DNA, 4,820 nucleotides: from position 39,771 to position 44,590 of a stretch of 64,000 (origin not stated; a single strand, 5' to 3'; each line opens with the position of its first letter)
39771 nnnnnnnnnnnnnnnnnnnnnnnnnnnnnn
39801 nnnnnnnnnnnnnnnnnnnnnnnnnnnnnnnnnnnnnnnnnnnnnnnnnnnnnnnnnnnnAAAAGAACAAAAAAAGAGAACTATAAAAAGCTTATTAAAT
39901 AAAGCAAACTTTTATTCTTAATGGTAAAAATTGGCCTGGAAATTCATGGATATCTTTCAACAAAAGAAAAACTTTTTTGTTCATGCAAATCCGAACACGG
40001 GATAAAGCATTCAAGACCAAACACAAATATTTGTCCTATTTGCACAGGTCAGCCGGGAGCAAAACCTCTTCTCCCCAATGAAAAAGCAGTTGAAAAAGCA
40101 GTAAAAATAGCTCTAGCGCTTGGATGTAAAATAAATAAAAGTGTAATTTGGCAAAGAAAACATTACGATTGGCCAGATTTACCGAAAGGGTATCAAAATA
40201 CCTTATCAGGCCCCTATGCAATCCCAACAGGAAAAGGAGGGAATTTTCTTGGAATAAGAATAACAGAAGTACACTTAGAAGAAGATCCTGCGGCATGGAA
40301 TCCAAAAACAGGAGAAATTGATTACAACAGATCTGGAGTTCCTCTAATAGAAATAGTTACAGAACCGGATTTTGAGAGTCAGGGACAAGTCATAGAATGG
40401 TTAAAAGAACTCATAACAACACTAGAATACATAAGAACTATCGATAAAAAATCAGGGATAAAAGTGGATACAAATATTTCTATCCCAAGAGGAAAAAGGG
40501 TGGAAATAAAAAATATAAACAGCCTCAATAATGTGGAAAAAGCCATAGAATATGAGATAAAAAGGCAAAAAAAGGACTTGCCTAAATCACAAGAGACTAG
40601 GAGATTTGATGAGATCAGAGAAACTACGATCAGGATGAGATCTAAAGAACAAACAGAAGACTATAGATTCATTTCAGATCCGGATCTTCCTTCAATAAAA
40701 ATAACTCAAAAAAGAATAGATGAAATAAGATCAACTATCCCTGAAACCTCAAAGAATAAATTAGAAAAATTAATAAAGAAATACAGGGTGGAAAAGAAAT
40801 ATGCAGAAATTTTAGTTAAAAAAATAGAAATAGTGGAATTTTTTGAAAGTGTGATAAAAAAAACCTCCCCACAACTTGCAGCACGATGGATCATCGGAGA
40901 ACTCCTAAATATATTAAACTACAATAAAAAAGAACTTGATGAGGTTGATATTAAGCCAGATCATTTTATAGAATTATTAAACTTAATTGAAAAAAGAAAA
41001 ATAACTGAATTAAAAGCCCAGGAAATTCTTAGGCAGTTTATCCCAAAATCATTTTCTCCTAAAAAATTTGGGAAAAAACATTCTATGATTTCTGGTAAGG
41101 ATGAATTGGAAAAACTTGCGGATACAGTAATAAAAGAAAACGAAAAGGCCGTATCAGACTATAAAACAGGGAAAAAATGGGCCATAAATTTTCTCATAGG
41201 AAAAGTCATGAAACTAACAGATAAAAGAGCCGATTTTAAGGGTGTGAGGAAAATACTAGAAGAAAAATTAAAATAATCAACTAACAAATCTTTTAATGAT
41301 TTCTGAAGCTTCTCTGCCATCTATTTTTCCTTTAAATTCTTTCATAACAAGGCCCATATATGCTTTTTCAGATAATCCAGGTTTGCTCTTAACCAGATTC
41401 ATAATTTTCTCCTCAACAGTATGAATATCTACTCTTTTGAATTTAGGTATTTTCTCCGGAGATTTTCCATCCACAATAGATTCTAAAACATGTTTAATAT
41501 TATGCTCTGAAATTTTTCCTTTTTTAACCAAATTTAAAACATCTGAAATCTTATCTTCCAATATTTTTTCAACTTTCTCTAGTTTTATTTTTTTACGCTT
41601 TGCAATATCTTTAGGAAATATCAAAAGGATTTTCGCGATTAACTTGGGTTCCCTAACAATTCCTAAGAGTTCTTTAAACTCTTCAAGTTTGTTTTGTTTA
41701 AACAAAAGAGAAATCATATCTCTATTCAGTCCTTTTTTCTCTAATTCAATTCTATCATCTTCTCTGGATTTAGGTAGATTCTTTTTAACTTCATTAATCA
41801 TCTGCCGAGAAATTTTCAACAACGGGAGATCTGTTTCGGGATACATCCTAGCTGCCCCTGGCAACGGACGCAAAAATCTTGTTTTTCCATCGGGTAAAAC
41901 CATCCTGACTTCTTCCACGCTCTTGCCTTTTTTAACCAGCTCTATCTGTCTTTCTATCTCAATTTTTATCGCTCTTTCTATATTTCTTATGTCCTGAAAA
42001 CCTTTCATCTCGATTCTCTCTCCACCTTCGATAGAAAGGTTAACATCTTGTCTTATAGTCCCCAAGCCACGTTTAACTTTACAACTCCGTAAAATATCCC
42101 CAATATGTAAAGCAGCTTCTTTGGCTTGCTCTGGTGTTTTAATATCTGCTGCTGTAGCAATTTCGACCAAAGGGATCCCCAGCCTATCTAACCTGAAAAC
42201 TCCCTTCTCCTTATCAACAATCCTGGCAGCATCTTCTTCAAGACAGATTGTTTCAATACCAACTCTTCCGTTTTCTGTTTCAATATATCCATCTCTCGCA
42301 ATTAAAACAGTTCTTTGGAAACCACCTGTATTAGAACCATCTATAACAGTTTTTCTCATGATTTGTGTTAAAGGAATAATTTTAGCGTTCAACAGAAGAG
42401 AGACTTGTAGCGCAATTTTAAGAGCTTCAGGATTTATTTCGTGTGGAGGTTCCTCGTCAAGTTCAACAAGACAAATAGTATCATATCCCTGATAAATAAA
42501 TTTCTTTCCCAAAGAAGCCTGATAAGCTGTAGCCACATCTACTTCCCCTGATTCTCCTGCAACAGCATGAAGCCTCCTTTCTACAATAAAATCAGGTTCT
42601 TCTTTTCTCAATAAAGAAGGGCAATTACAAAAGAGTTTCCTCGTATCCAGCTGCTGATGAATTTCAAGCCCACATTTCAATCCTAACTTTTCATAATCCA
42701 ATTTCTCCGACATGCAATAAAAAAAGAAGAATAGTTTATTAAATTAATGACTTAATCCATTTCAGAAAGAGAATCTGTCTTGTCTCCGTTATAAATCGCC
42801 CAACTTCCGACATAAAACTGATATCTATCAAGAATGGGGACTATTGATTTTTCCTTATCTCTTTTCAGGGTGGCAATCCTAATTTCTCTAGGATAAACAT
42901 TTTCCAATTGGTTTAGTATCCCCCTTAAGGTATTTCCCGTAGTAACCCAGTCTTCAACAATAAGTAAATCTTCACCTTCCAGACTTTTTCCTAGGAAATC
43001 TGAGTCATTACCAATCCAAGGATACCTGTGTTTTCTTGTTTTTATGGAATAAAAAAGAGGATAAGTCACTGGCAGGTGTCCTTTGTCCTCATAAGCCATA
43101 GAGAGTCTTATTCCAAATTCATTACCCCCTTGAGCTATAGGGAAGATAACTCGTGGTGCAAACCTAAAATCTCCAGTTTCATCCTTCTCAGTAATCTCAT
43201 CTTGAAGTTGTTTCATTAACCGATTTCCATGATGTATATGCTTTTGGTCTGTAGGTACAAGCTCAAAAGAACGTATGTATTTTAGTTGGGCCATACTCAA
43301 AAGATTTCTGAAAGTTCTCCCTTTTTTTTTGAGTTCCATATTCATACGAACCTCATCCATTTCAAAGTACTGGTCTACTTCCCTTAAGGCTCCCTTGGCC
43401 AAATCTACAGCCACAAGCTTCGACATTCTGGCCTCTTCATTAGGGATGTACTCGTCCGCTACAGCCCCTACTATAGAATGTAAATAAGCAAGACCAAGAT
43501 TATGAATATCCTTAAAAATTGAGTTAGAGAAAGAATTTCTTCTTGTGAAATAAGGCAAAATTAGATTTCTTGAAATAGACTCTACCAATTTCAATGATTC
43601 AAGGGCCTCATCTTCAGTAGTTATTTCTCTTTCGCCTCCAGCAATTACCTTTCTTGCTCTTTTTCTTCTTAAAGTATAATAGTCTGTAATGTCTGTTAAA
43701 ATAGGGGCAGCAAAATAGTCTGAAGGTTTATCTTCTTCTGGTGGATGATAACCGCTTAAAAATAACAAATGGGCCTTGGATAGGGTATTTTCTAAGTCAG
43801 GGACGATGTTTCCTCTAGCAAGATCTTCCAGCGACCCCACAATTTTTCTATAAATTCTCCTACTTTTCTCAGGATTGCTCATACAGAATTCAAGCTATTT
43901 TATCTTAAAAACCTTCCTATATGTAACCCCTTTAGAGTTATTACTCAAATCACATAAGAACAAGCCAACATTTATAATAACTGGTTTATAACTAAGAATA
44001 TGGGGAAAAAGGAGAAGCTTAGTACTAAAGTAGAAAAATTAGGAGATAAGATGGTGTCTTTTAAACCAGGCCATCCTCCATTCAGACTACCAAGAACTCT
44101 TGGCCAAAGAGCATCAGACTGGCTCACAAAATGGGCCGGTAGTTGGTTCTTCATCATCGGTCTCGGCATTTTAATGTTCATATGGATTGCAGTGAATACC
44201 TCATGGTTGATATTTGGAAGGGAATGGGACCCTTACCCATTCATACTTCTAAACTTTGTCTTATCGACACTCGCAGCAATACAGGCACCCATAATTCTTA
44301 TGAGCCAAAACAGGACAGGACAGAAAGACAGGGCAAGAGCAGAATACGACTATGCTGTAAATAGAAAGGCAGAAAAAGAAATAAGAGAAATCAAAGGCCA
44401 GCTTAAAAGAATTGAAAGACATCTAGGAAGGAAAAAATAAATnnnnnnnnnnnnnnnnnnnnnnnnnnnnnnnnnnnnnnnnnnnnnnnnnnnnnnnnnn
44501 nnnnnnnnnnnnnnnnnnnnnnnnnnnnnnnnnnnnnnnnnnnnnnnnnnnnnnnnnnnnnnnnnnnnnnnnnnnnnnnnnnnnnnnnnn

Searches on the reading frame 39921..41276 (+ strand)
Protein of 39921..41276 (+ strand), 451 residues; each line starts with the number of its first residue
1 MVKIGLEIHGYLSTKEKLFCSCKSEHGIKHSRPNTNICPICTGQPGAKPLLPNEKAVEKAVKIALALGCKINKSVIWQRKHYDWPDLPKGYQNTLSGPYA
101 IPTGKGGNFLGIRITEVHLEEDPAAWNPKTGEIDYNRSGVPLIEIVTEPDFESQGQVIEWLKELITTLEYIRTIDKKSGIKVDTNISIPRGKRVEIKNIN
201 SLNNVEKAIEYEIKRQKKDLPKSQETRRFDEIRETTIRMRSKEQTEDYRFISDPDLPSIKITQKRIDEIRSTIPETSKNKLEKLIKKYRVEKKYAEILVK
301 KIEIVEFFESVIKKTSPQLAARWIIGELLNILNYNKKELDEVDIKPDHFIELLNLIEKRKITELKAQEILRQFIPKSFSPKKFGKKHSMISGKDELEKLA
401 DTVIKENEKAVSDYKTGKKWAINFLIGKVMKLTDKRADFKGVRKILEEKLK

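Call 63: search_protein_families(library=pfam, proteins=[window:39921-41276:+], max_evalue=0.001)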
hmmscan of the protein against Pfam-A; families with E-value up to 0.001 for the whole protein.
window:39921-41276:+ (451 aa): 2 families
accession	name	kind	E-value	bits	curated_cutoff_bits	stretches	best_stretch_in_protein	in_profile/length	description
PF02934.20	GatB_N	-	5.4e-82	275.5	23.4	1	2-266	1-276/277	GatB/GatE catalytic domain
PF02637.23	GatB_Yqey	-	2.9e-36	125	27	1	306-450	1-148/148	GatB domain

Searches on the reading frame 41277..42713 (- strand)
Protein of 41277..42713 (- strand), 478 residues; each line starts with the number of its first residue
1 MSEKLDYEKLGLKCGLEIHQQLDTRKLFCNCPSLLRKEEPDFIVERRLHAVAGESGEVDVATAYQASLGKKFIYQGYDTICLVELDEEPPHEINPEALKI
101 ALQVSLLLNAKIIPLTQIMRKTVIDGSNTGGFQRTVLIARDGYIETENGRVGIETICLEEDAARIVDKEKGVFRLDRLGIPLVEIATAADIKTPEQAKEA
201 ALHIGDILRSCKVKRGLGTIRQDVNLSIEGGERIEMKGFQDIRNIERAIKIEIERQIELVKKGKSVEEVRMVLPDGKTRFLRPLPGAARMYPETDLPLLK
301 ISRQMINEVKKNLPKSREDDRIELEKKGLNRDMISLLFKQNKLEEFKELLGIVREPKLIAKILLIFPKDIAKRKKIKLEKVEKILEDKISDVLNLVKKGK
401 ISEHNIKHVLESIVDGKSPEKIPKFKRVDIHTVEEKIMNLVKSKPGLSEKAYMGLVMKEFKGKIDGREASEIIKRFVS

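Call 63: search_protein_families(library=pfam, proteins=[window:41277-42713:-], max_evalue=0.001)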
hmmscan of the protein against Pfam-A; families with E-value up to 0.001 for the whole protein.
window:41277-42713:- (478 aa): 2 families
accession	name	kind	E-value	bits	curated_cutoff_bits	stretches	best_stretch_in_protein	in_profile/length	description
PF02934.20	GatB_N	-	9.7e-58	196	23.4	1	13-306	2-276/277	GatB/GatE catalytic domain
PF02637.23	GatB_Yqey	-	7.1e-09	36.1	27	1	345-474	2-145/148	GatB domain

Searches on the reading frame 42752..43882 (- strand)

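Call 63: search_protein_families(library=pfam, proteins=[window:42752-43882:-], max_evalue=0.001)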
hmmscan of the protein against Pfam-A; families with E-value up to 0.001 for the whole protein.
window:42752-43882:- (376 aa): 1 family
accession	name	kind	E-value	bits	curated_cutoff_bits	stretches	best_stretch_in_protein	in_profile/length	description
PF00156.33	Pribosyltran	-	3.9e-12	46.2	26.3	1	214-345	3-129/158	Phosphoribosyl transferase domain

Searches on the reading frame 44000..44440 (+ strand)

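Call 63: search_protein_families(library=pfam, proteins=[window:44000-44440:+], max_evalue=0.001)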
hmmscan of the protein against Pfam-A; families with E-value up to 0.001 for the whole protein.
window:44000-44440:+ (146 aa): 1 family
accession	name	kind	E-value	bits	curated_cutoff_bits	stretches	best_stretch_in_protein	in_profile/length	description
PF06210.16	DUF1003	-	2e-35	121.5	27.4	1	47-144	2-98/103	Protein of unknown function (DUF1003)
